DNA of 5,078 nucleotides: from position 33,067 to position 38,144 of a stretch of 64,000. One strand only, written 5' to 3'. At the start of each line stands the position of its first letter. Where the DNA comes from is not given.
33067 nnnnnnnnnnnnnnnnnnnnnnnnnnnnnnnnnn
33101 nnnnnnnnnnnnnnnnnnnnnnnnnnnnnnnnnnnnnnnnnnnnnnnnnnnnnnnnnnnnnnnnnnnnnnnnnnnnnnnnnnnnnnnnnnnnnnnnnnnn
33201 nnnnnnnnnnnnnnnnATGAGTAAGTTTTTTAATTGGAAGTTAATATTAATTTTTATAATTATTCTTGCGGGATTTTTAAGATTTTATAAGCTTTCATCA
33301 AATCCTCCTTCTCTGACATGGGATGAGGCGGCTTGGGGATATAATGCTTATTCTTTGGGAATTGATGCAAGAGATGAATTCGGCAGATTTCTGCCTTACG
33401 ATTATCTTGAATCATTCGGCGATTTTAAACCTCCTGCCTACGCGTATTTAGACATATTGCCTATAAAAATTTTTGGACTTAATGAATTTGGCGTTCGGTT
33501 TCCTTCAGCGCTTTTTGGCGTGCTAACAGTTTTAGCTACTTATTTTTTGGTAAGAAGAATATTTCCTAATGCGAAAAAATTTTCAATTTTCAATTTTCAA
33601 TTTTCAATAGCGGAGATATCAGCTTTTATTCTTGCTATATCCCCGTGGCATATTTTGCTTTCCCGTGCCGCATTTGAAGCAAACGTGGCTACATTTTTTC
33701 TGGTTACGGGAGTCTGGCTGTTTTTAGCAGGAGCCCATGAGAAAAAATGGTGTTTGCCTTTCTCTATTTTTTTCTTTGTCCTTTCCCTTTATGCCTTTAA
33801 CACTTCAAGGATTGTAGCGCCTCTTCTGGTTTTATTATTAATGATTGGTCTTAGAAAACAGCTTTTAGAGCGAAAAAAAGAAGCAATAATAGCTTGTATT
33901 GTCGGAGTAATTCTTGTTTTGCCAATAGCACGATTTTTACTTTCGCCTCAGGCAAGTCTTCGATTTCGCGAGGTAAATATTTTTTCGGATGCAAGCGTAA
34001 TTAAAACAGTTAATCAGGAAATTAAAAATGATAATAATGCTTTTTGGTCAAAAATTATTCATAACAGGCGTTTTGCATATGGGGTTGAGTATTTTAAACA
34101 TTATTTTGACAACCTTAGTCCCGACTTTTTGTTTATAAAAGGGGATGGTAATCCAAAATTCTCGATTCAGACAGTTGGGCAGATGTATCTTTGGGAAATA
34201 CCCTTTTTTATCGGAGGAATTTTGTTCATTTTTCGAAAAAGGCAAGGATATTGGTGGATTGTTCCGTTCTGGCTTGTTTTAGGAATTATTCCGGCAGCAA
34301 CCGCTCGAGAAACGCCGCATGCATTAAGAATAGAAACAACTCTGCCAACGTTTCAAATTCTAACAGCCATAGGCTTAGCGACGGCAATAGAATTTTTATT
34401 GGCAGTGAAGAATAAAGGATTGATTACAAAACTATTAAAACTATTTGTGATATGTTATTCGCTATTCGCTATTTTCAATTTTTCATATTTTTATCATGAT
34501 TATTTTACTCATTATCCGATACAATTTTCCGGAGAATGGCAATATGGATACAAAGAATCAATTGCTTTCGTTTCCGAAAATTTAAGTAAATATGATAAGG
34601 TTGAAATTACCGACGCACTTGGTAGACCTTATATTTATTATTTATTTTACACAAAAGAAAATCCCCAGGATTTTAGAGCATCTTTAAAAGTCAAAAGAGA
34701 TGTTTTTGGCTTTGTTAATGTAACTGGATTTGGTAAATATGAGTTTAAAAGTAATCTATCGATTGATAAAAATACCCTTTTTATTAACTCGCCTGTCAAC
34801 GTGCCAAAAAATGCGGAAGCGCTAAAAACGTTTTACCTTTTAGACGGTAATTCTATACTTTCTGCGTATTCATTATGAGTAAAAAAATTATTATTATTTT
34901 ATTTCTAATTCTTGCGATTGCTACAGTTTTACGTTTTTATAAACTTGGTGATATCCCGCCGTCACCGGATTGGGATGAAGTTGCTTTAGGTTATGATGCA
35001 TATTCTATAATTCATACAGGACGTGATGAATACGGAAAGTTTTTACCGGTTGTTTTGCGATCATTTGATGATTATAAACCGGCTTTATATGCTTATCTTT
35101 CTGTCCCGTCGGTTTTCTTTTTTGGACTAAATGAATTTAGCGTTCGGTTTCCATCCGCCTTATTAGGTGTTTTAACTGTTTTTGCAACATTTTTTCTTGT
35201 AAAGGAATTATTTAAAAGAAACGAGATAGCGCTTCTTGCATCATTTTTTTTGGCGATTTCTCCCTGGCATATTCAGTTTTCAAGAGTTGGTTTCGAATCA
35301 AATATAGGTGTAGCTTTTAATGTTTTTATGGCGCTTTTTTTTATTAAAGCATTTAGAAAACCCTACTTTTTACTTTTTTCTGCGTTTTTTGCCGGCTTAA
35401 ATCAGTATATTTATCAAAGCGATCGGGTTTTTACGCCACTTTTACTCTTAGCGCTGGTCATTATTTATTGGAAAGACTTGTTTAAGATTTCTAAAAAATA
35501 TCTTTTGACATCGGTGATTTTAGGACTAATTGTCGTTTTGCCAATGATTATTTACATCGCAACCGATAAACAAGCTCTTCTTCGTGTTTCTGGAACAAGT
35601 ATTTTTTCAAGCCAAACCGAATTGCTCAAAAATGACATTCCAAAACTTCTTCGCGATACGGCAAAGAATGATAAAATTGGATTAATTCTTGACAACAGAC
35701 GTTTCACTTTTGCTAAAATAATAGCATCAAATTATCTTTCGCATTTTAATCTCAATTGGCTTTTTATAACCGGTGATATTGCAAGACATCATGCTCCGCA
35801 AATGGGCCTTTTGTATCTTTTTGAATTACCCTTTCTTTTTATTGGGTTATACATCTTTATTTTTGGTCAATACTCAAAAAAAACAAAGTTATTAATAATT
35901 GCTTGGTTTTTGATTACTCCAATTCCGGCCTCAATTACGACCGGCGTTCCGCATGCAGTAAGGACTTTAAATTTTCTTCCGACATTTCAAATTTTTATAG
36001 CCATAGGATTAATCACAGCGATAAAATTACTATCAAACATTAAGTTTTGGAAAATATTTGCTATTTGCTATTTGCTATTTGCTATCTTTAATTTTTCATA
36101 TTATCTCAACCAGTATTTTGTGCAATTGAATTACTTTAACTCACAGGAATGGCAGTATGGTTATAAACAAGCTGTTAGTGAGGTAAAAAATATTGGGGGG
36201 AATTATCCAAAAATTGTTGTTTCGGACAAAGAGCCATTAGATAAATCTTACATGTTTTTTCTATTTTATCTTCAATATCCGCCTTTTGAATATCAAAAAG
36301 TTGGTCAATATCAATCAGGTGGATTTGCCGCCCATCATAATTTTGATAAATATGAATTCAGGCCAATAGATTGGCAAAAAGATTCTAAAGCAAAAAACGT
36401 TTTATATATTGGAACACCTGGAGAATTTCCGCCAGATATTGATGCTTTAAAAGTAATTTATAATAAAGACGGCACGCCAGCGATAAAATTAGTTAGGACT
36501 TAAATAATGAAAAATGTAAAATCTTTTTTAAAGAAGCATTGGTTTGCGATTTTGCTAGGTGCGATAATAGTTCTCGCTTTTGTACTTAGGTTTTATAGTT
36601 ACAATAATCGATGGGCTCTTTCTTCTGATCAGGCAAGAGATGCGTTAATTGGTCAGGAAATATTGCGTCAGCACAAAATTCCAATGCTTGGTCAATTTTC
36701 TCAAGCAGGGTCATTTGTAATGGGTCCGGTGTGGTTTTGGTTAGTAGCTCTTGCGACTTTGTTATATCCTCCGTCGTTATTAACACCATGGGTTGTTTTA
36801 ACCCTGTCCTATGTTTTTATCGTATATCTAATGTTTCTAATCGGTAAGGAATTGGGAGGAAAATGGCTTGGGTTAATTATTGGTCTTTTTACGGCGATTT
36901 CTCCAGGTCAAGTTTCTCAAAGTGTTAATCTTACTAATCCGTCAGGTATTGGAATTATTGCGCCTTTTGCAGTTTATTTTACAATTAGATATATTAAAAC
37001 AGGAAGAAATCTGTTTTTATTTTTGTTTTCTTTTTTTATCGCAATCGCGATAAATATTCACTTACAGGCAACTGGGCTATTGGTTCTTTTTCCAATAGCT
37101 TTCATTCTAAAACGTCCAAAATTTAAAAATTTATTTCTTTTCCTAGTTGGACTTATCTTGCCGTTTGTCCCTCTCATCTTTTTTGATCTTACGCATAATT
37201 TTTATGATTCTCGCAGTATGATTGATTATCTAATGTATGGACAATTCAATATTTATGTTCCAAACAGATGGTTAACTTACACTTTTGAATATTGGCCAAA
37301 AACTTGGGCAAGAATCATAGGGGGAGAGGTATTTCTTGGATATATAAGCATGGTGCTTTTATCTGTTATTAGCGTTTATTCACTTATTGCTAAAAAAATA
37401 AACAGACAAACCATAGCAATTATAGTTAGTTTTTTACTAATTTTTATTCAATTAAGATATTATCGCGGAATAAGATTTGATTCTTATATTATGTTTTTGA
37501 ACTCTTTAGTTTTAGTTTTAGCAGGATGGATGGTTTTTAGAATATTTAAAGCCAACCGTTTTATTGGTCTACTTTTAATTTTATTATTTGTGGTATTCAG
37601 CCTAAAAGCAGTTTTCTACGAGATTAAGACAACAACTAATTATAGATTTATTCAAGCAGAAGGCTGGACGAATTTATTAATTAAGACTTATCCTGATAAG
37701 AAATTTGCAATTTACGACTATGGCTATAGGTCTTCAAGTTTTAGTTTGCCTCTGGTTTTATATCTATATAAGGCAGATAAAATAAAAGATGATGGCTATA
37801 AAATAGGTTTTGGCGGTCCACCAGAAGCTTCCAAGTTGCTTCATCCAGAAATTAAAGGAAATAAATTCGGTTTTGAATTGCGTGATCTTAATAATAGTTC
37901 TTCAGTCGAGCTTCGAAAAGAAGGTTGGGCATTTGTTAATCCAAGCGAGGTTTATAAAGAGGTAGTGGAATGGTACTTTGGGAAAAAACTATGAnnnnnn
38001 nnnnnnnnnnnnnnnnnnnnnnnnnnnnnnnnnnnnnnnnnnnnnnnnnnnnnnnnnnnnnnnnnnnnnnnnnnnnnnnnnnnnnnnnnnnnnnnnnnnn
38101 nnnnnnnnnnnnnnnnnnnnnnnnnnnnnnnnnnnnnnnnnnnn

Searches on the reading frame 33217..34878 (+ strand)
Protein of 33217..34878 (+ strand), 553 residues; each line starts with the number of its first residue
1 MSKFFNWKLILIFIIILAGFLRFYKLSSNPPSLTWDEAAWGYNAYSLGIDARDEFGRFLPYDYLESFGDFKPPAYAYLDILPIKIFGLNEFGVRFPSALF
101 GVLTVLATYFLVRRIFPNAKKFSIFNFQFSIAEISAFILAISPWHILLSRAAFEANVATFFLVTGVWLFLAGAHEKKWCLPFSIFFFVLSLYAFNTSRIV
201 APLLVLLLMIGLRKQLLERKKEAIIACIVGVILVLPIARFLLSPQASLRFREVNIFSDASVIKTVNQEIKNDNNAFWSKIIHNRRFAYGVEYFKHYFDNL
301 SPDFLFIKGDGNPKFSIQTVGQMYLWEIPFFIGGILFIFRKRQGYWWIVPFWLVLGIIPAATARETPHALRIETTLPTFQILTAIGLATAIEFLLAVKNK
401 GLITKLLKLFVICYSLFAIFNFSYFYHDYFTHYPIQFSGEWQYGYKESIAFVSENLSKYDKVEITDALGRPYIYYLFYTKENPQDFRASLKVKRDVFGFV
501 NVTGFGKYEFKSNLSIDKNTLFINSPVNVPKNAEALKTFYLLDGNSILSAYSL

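Call 22: search_protein_families(library=pfam, proteins=[window:33217-34878:+], max_evalue=0.001)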
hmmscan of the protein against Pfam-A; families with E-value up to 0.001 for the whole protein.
window:33217-34878:+ (553 aa): 2 families
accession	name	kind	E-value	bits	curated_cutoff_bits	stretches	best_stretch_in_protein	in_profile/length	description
PF02366.24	PMT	-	1.8e-09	38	22.7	1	14-191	3-177/245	Dolichyl-phosphate-mannose-protein mannosyltransferase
PF13231.12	PMT_2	-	2.2e-09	38.2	26.1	1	71-237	2-157/160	Dolichyl-phosphate-mannose-protein mannosyltransferase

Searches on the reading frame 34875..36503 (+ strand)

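Call 22: search_protein_families(library=pfam, proteins=[window:34875-36503:+], max_evalue=0.001)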
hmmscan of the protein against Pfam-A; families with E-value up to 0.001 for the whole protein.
window:34875-36503:+ (542 aa): 2 families
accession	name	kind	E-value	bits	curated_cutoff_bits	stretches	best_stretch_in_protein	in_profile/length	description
PF13231.12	PMT_2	-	8.8e-14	52.5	26.1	1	68-227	2-160/160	Dolichyl-phosphate-mannose-protein mannosyltransferase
PF02366.24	PMT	-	1e-08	35.5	22.7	1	12-230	3-236/245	Dolichyl-phosphate-mannose-protein mannosyltransferase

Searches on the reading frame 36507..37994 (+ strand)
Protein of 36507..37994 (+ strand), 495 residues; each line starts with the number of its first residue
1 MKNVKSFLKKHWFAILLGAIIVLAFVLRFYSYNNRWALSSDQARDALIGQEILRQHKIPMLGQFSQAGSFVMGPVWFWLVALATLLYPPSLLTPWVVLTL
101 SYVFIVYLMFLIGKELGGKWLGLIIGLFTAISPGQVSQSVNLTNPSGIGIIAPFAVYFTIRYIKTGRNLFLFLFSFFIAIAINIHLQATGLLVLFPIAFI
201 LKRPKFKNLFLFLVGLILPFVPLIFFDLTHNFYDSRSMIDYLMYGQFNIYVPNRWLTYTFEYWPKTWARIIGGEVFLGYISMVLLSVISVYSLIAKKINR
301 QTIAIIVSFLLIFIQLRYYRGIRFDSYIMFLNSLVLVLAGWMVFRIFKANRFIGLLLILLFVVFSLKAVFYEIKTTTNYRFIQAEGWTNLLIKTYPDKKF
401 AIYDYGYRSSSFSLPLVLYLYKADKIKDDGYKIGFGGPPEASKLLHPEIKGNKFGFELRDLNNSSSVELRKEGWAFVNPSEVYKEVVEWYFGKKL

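Call 22: search_protein_families(library=pfam, proteins=[window:36507-37994:+], max_evalue=0.001)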
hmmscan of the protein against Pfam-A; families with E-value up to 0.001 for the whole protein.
window:36507-37994:+ (495 aa): 1 family
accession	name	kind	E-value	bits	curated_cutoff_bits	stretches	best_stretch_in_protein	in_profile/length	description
PF13231.12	PMT_2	-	0.00023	21.9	26.1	1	73-218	3-150/160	Dolichyl-phosphate-mannose-protein mannosyltransferase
